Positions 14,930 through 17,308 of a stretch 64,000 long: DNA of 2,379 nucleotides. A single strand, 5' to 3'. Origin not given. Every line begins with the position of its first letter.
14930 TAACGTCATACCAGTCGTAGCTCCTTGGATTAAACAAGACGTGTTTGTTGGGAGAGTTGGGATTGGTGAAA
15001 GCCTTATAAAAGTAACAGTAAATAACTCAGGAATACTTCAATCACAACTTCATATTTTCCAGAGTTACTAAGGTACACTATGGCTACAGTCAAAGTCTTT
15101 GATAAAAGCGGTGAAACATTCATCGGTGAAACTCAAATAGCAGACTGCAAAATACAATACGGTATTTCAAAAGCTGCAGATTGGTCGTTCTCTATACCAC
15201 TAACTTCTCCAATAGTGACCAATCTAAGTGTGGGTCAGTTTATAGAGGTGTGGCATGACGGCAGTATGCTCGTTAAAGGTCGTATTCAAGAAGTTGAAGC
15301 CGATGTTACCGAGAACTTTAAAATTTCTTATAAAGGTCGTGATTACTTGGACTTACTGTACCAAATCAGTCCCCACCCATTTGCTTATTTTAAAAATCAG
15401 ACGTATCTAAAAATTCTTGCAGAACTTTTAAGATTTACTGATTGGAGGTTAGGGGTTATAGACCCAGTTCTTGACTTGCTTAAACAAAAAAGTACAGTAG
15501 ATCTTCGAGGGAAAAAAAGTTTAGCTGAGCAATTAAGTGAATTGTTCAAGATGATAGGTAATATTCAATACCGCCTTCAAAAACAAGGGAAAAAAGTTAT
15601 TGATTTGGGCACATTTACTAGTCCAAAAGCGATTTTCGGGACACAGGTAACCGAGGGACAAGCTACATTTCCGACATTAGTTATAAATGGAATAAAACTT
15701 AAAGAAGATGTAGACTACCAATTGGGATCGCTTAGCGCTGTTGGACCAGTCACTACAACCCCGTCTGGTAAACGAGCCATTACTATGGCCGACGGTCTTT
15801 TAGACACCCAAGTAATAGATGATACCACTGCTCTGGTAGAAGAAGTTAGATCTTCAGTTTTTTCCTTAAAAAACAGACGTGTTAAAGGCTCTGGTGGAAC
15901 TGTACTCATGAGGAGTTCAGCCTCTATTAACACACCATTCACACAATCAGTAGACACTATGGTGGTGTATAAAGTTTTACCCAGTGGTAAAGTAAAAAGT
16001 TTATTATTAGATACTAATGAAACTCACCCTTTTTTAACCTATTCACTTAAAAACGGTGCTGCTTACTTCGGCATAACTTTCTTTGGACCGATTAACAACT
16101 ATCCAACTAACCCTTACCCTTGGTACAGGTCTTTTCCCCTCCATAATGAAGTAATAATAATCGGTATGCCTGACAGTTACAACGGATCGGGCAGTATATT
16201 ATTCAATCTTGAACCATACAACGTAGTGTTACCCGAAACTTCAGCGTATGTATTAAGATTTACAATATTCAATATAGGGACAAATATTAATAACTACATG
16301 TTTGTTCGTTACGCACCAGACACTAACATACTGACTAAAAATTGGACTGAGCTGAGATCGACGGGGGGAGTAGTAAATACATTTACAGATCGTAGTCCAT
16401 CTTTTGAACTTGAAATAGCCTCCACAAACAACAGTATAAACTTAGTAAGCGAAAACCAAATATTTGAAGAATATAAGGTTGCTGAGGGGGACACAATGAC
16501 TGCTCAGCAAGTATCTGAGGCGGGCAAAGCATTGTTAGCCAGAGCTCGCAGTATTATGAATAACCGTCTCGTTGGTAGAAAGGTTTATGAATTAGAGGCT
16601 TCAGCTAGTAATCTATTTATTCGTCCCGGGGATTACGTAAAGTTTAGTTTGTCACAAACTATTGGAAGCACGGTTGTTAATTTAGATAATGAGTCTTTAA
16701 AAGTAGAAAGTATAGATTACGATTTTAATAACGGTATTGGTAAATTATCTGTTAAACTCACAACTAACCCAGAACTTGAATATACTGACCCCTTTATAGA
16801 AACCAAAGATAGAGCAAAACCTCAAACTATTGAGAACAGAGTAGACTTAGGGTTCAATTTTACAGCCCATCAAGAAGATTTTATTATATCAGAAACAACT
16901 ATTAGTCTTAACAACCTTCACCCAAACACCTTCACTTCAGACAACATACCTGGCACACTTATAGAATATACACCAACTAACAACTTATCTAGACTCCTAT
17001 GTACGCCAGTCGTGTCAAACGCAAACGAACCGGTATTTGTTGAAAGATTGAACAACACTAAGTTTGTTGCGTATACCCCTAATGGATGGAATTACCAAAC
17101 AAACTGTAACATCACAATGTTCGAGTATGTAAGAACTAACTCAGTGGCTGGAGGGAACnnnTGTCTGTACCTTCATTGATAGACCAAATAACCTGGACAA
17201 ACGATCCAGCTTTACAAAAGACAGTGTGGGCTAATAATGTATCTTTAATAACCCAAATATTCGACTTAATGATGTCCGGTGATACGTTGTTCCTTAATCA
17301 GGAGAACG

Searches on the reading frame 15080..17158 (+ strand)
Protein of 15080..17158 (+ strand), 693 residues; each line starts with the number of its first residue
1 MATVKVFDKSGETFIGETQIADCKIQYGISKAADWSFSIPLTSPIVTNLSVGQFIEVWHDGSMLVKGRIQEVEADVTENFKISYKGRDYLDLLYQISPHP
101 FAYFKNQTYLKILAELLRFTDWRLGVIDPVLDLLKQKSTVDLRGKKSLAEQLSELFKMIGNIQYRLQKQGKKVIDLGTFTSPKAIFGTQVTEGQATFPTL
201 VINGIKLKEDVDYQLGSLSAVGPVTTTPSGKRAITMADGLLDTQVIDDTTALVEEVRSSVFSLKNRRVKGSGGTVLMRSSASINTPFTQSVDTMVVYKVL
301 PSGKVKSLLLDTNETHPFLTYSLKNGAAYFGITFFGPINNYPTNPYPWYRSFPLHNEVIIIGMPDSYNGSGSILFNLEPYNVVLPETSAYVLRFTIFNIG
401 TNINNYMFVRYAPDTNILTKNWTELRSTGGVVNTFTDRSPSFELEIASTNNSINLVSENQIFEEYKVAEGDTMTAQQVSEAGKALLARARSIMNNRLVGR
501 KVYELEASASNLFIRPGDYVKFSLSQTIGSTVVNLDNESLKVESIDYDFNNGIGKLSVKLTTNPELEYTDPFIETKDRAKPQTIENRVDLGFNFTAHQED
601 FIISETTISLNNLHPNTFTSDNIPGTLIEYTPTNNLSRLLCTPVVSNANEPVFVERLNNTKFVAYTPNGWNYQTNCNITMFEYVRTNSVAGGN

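Call 9: search_protein_families(library=phrogs, proteins=[window:15080-17158:+], max_evalue=0.001)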
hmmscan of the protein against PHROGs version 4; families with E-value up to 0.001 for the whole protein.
window:15080-17158:+ (693 aa): 0 families

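Call 10: search_protein_families(library=pfam, proteins=[window:15080-17158:+], max_evalue=0.01)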
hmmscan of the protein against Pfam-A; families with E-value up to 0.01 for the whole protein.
window:15080-17158:+ (693 aa): 0 families

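Call 55: search_protein_families(library=ncbifam, proteins=[window:15080-17158:+], max_evalue=0.1)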
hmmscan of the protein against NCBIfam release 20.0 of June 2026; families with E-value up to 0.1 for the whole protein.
window:15080-17158:+ (693 aa): 0 families

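Call 90: search_solved_structures(query=window:15080-17158:+, max_evalue=1)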
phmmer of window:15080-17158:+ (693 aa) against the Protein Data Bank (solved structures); distinct sequences matched with E-value up to 1: 1.
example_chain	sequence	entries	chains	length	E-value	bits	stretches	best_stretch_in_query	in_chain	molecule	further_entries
7spb_C1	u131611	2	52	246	0.27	12.6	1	231-300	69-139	TraK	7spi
